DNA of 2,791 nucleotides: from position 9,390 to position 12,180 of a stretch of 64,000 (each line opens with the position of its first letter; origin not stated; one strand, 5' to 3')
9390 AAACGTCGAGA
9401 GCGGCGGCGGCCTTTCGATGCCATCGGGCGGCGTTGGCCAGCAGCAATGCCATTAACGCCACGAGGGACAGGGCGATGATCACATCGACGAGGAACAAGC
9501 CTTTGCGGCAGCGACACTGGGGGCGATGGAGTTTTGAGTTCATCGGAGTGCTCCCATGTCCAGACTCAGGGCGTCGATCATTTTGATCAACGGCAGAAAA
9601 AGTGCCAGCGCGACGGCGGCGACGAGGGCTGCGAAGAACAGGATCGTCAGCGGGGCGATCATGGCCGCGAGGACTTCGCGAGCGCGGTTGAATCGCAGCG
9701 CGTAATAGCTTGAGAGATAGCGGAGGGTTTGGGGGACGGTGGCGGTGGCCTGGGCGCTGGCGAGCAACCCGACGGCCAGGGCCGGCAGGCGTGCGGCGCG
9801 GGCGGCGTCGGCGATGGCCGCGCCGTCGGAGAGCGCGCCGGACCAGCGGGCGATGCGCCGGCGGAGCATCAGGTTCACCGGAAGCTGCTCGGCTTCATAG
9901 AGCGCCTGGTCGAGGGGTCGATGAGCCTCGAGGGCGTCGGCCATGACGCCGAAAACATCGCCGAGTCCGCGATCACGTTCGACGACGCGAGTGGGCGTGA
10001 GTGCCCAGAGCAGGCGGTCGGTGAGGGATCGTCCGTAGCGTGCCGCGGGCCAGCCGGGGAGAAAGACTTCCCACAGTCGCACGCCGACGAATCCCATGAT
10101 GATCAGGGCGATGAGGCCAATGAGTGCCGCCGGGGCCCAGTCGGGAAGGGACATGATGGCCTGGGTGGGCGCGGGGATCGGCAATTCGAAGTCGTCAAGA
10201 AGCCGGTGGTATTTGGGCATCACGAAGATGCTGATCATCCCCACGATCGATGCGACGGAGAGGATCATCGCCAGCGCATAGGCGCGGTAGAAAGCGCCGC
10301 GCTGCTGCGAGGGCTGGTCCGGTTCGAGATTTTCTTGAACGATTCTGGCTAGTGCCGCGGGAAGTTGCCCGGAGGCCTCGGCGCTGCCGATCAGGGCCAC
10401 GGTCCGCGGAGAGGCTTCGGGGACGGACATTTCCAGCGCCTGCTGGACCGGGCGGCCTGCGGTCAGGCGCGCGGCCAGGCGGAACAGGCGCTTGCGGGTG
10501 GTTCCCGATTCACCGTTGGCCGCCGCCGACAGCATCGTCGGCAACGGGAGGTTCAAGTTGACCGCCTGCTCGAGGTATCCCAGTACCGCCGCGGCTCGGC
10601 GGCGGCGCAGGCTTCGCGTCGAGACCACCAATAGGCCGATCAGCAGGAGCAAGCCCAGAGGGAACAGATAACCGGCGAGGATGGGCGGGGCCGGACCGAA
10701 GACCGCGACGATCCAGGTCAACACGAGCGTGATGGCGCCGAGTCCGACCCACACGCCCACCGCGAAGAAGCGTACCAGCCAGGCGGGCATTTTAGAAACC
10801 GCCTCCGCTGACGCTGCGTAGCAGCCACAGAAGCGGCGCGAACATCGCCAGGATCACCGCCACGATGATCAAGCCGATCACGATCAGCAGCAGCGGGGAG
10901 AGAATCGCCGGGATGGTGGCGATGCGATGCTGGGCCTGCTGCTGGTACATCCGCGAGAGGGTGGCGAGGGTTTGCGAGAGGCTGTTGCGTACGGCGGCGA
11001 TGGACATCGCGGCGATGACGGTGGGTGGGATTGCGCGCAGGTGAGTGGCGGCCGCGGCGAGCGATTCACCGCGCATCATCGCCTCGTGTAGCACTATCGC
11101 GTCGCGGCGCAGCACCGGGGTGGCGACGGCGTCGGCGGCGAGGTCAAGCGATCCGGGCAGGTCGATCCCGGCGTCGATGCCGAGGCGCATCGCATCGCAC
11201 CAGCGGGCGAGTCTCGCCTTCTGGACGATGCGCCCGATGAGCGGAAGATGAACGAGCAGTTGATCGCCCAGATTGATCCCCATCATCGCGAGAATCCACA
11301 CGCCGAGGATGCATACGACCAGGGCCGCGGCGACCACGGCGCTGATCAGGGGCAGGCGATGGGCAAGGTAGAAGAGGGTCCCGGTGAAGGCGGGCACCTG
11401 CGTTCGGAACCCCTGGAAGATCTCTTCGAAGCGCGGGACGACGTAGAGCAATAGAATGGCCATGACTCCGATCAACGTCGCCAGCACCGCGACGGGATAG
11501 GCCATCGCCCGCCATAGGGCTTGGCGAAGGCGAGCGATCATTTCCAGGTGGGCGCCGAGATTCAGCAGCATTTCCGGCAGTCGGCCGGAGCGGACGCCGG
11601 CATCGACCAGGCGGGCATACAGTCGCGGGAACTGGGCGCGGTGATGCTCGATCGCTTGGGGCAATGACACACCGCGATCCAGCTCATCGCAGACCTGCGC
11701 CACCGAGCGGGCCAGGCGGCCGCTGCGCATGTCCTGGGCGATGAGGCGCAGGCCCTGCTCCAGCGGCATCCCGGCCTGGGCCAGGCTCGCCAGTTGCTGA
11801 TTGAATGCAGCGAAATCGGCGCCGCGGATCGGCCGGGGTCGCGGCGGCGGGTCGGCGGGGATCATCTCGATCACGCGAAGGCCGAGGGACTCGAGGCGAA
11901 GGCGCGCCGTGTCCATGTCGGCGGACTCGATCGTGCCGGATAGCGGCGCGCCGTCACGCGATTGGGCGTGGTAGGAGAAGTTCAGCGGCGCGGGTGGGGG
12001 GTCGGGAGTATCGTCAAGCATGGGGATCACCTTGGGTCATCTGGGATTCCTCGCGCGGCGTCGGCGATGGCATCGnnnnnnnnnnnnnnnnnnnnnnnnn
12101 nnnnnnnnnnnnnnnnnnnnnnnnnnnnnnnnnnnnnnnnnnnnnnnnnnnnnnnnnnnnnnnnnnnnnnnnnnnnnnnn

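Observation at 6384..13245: Compact Com/T2SS-like pseudopilus operon with two platform paralogs and a hydrolase-lipoprotein tail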

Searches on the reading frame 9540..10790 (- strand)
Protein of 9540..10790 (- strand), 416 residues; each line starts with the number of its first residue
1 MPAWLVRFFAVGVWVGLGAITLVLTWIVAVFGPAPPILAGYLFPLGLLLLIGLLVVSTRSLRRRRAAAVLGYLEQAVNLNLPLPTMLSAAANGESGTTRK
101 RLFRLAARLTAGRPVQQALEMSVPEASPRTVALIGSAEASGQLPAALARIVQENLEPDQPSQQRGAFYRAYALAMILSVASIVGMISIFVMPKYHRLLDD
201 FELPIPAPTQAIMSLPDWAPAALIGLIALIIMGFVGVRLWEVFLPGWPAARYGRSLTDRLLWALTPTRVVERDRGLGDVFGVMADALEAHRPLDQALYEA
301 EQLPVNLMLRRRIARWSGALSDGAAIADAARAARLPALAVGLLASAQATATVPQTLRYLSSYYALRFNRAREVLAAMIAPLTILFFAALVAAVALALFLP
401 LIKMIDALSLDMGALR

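Call 3: search_protein_families(library=pfam, proteins=[window:9540-10790:-], max_evalue=0.1)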
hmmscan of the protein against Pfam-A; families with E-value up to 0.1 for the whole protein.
window:9540-10790:- (416 aa): 1 family
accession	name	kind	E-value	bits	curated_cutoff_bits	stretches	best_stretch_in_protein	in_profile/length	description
PF00482.28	T2SSF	-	1.3e-18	67.6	25.2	2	282-400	4-125/125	Type II secretion system (T2SS), protein F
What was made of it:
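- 9540..10790 (-): Platform paralogue F2: divergent GspF in which one or two N-terminal TM helices followed by an Arg-rich motif replace the N-domain. Pfam T2SSF x2, 1.3e-18 (call 3).
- Checked: GspF2 10790..9540: T2SSF x2, 1.3e-18 (call 3).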

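Call 4: search_protein_families(library=ncbifam, proteins=[window:9540-10790:-], max_evalue=0.1)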
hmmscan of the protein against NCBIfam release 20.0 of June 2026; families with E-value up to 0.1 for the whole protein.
window:9540-10790:- (416 aa): 6 families
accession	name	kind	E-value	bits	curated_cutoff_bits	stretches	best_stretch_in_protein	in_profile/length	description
TIGR02120.1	GspF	equivalog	4.1e-21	75.7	424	1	76-405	75-398/401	type II secretion system inner membrane protein GspF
NF007861.0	PRK10573.1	equivalog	2.8e-19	69.4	401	1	56-409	51-399/401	protein transport protein HofC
NF052606.1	T4PiliAsmPilCMyx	equivalog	2.1e-13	49.9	700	1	94-408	111-418/419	type IV pilus assembly protein PilC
NF052607.1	T4PiliAsmPilCThrm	equivalog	2.9e-13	49.7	700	2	331-409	327-405/406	type IV pilus assembly protein PilC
NF041012.2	T4P_ComGB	equivalog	1.9e-10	40.7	240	1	98-238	34-171/332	competence type IV pilus assembly protein ComGB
NF047826.1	T3SSXpsF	equivalog_domain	1.3e-06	27.5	650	1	97-408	100-404/405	type II secretion system protein XpsF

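Call 8: find_homologous_proteins(query=window:9540-10790:-, max_evalue=0.001)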
Query window:9540-10790:- (416 aa): 11 proteins with E <= 0.001 among 8000 candidates.
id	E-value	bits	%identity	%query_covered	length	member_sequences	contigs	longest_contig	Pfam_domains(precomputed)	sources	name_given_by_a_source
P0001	5.4e-256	867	100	100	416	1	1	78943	PF00482.29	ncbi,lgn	-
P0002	3.2e-68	249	40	84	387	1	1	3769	PF00482.29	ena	-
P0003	8.0e-20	90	31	86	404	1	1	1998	PF00482.29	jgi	jgi:type II secretory pathway component PulF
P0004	4.3e-13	68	24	80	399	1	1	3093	PF00482.29,PF28597.1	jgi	jgi:type IV pilus assembly protein PilC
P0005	2.2e-8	52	27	84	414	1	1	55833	PF00482.29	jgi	jgi:protein transport protein HofC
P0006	1.2e-7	50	33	43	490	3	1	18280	PF00482.29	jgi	jgi:type II secretory pathway component PulF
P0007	8.6e-7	47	21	75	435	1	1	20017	PF00482.29,PF28597.1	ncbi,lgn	ncbi:MAG: type II secretion system F family protein [Candidatus Sumerlaeaceae bacterium]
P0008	7.3e-6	44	21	79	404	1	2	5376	PF00482.29,PF28597.1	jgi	-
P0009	3.5e-4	38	22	67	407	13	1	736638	PF00482.29,PF28597.1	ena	-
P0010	6.5e-4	37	24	71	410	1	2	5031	PF00482.29,PF28597.1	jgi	-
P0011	7.2e-4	37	19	66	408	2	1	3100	PF00482.29,PF28597.1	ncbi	-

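Call 9: find_encoding_contigs(protein=P0001, flank=10000, max_places=4)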
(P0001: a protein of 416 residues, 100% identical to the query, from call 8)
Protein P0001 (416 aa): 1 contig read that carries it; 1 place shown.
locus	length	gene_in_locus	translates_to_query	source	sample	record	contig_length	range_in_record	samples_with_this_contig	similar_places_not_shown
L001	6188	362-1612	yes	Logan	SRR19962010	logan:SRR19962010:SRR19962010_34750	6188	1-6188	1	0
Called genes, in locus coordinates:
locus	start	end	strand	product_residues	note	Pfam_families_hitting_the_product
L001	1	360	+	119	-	?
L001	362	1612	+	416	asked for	PF00482:T2SSF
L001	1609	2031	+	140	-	-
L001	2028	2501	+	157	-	-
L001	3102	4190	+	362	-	PF02129:Peptidase_S15 (weak), PF00561:Abhydrolase_1, PF12146:Hydrolase_4, PF12697:Abhydrolase_6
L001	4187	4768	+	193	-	-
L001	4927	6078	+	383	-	PF13784:Fic_N, PF02661:Fic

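Call 10: find_encoding_contigs(protein=P0002, flank=10000, max_places=4)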
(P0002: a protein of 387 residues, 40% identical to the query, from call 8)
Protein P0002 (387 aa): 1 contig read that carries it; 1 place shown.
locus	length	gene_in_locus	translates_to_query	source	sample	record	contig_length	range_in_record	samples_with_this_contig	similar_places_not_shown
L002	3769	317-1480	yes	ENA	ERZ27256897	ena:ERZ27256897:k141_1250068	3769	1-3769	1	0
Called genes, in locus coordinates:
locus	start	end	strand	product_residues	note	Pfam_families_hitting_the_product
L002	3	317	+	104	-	?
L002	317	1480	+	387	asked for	PF00482:T2SSF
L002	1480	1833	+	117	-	PF11773:ComGE (weak)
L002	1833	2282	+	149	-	-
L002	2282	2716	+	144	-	-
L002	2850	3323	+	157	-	PF07238:PilZ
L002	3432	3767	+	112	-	?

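Call 46: find_related_loci(query=A4, collection=metagenome_contigs, flank=8000)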
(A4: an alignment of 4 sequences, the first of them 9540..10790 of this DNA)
Query A4 (416 aa) in metagenome_contigs; peptide patterns used: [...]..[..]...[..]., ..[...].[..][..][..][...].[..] (x = any residue, [..] = any of these).
428 stretches matched a pattern; 29 encode a relative of the query (tblastn E <= 1e-3); 29 distinct loci.
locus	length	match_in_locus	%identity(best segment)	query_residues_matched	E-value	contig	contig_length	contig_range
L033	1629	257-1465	40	17-409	2e-76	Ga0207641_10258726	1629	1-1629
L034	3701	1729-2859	37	40-408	1e-70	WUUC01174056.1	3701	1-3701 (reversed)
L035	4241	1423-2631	40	8-408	2e-69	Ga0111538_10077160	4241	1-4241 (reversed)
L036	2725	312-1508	38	5-406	2e-66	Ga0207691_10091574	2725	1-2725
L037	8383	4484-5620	40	31-409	5e-65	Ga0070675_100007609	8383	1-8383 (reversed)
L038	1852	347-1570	37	5-414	1e-66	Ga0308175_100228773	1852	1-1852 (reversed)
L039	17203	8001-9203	38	11-406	1e-63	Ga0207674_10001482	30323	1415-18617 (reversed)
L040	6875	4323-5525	38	11-406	5e-64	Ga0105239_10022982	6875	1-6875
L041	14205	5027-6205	41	13-409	3e-60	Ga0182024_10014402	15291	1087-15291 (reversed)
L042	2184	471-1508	40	59-404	6e-61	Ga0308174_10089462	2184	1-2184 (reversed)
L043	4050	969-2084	38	41-415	4e-55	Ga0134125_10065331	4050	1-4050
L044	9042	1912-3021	35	40-409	3e-40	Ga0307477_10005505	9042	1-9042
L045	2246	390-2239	38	34-409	8e-39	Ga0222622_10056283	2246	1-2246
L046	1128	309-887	44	13-215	1e-38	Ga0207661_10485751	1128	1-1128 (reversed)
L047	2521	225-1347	39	8-416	1e-57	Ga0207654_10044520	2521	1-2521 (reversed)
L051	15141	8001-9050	28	51-409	3e-18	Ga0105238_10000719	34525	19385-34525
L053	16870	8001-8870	25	104-409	4e-15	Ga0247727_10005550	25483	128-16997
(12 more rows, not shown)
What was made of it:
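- Tried and rejected: A 4-sequence alignment worked (call 46).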

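Call 77: search_protein_families(library=pfam, proteins=[L037:1004-1891:+, L037:7029-7586:+, L039:5672-6568:+, L041:7850-8545:+, L041:8545-11055:+, L041:11482-14205:+, L053:4571-4951:+, L053:1132-2214:+], max_evalue=0.01)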
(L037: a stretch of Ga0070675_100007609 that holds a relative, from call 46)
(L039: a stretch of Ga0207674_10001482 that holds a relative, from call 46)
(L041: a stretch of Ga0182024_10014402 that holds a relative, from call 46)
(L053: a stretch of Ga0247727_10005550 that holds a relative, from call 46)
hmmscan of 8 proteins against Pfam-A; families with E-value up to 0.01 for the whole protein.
L037:1004-1891:+ (295 aa): 3 families
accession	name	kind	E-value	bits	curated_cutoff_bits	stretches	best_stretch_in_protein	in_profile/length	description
PF08281.18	Sigma70_r4_2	-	1.5e-12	47.4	25.7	1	130-180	4-54/54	Sigma-70, region 4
PF04545.22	Sigma70_r4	-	1.6e-11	43.9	24.1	1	133-181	1-49/50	Sigma-70, region 4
PF04542.20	Sigma70_r2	-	5.3e-08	33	24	1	34-92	3-63/71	Sigma-70 region 2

L037:7029-7586:+ (185 aa): 1 family
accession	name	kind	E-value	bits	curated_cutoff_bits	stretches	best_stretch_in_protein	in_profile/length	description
PF07238.19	PilZ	-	5.7e-09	36.7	22.5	1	51-148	1-93/102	PilZ domain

L039:5672-6568:+ (298 aa): 3 families
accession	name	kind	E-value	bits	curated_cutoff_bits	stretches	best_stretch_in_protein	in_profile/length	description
PF04542.20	Sigma70_r2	-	6.8e-12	45.4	24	1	35-99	1-69/71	Sigma-70 region 2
PF08281.18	Sigma70_r4_2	-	2.6e-05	24.2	25.7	1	126-173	4-51/54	Sigma-70, region 4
PF04545.22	Sigma70_r4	-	0.00063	19.6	24.1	1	129-178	1-50/50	Sigma-70, region 4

L041:7850-8545:+ (231 aa): 3 families
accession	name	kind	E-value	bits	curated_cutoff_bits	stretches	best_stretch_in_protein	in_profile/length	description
PF13488.11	Gly-zipper_Omp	-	7.4e-09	35.8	25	1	68-112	2-46/46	Glycine zipper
PF13441.11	Gly-zipper_YMGG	-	1.6e-06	28.1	28.9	1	64-106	2-44/45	YMGG-like Gly-zipper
PF05433.20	Rick_17kDa_Anti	-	3.4e-05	24.1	24.2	1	68-105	2-43/43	Glycine zipper 2TM domain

L041:8545-11055:+ (836 aa): 5 families
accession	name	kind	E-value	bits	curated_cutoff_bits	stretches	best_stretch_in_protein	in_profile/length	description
PF02896.24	PEP-utilizers_C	-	3e-106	355.3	22.8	1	516-801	6-291/293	PEP-utilising enzyme, PEP-binding domain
PF05524.18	PEP-utilisers_N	-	1.7e-27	96.4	24.4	1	266-385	3-121/121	PEP-utilising enzyme, N-terminal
PF00381.24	PTS-HPr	-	7.5e-22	77.6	23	1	163-242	5-80/81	PTS HPr component phosphorylation site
PF03610.21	EIIA-man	-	1.8e-19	70.4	21.4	1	3-119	1-115/116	PTS system fructose IIA component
PF00391.29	PEP-utilizers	-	6.1e-14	51.8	23.1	1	413-471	4-60/72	PEP-utilising enzyme, mobile domain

L041:11482-14205:+ (908 aa): 1 family
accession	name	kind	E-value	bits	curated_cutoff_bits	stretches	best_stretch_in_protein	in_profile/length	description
PF25145.1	NfeD1b_N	-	6.6e-27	94.8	40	1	129-328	3-180/189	NfeD1b, N-terminal domain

L053:4571-4951:+ (126 aa): 2 families
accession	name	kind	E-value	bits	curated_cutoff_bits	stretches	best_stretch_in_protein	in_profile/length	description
PF01740.26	STAS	-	7.6e-11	42.2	22.6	1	30-115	21-106/106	STAS domain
PF13466.11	STAS_2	-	9.6e-06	26.1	29.2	1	43-103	19-80/80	STAS domain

L053:1132-2214:+ (360 aa): 2 families
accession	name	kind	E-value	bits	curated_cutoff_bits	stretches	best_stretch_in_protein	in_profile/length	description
PF07596.16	SBP_bac_10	-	1.4e-48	166.7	23.3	1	43-338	1-265/268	Protein of unknown function (DUF1559)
PF07963.17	N_methyl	-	0.00075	19.4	21.2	1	16-39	4-27/27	Prokaryotic N-terminal methylation motif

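Call 85: find_encoding_contigs(protein=P0005, flank=10000, max_places=2)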
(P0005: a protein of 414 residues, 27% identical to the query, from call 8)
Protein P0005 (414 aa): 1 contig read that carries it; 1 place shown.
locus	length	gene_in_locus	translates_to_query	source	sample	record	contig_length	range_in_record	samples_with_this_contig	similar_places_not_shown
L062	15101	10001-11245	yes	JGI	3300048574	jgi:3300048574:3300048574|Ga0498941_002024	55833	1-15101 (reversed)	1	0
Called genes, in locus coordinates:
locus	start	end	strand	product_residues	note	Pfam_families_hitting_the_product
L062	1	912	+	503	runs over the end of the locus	PF13360:PQQ_2, PF13570:Beta-prop_ACSF4 (faint)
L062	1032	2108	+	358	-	-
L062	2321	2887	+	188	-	PF12838:Fer4_7 (faint), PF00037:Fer4 (faint), PF12837:Fer4_6 (faint), PF14697:Fer4_21 (weak)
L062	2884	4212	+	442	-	PF12837:Fer4_6 (faint), PF13187:Fer4_9 (faint), PF13484:Fer4_16 (faint), PF25160:LdpA_Fe-S-bd (faint), PF12801:Fer4_5, PF12797:Fer4_2 (faint), PF12801:Fer4_5, PF00037:Fer4 (weak), +4 more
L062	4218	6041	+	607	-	PF13360:PQQ_2, PF01011:PQQ (faint), PF13570:Beta-prop_ACSF4 (weak), PF13360:PQQ_2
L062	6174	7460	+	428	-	PF00437:T2SSE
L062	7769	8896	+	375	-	PF00482:T2SSF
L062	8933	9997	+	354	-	PF00482:T2SSF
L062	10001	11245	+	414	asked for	PF00482:T2SSF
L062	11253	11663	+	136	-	-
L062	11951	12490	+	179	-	-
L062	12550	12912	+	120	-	-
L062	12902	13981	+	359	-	PF07963:N_methyl, PF07596:SBP_bac_10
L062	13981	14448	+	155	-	-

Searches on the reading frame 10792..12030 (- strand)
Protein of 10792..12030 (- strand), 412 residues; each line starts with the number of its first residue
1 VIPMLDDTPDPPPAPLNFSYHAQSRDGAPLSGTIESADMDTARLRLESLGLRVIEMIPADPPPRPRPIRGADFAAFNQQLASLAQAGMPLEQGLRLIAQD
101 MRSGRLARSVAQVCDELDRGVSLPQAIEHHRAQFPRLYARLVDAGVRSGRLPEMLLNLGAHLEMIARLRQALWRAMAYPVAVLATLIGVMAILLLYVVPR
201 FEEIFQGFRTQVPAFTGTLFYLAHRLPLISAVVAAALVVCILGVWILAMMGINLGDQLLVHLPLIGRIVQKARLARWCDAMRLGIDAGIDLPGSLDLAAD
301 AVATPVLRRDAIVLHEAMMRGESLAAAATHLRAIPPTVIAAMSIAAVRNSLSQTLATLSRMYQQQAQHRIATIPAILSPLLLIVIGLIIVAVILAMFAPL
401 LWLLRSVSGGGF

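Call 3: search_protein_families(library=pfam, proteins=[window:10792-12030:-], max_evalue=0.1)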
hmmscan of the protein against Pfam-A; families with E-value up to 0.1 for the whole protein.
window:10792-12030:- (412 aa): 1 family
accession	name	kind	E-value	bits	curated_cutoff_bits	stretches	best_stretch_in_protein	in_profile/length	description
PF00482.28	T2SSF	-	1.7e-39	135.1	25.2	2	78-199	3-125/125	Type II secretion system (T2SS), protein F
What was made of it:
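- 10792..12030 (-): Platform protein F1, canonical full-length GspF/PilC (N-domain, two cytoplasmic T2SSF domains, 3 TM segments). Pfam T2SSF x2, 1.7e-39 (call 3).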

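Call 4: search_protein_families(library=ncbifam, proteins=[window:10792-12030:-], max_evalue=0.1)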
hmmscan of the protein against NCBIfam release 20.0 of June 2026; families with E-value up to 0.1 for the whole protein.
window:10792-12030:- (412 aa): 7 families
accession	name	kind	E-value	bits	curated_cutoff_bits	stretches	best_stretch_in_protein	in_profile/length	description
TIGR02120.1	GspF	equivalog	5.8e-60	203.6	424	1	18-403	1-397/401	type II secretion system inner membrane protein GspF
NF007861.0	PRK10573.1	equivalog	5.1e-53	180.6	401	1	64-404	52-395/401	protein transport protein HofC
NF052607.1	T4PiliAsmPilCThrm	equivalog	2.8e-48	165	700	1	17-408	3-405/406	type IV pilus assembly protein PilC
NF052606.1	T4PiliAsmPilCMyx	equivalog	6.1e-48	163.7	700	1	17-403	21-414/419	type IV pilus assembly protein PilC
NF041012.2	T4P_ComGB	equivalog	3e-36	125.4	240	1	74-401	4-328/332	competence type IV pilus assembly protein ComGB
NF047826.1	T3SSXpsF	equivalog_domain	1.1e-30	106.7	650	1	18-403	4-400/405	type II secretion system protein XpsF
NF040932.1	ABC_arch_GlcU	equivalog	0.008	15.8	340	1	158-250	48-141/272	glucose ABC transporter permease GlcU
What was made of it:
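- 10792..12030 (-): NCBIfam GspF 204 bits over model positions 1-397 of 401, cut-off 424 (call 4).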
